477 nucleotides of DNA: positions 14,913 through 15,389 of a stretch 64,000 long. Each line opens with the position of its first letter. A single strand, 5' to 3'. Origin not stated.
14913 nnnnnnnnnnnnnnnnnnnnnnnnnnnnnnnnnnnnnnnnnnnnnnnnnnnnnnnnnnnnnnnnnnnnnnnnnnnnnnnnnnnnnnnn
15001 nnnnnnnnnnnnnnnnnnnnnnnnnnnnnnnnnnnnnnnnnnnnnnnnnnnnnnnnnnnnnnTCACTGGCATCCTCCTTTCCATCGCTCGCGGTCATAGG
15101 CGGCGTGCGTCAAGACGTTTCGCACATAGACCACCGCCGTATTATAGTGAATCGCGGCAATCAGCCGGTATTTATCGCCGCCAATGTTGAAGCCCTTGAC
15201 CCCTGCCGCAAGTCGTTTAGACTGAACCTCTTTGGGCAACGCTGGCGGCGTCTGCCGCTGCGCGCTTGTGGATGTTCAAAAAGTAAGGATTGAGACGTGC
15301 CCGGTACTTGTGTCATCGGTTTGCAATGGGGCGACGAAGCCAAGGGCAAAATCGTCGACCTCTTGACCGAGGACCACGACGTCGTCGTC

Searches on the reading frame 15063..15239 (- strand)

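Call 3: search_protein_families(library=pfam, proteins=[window:15063-15239:-], max_evalue=1)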
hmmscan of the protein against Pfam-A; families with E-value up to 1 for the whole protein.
window:15063-15239:- (58 aa): 1 family
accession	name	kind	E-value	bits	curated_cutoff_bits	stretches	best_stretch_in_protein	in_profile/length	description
PF09907.15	HigB_toxin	-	1.8e-14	54.2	27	1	17-50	40-73/74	HigB_toxin, RelE-like toxic component of a toxin-antitoxin system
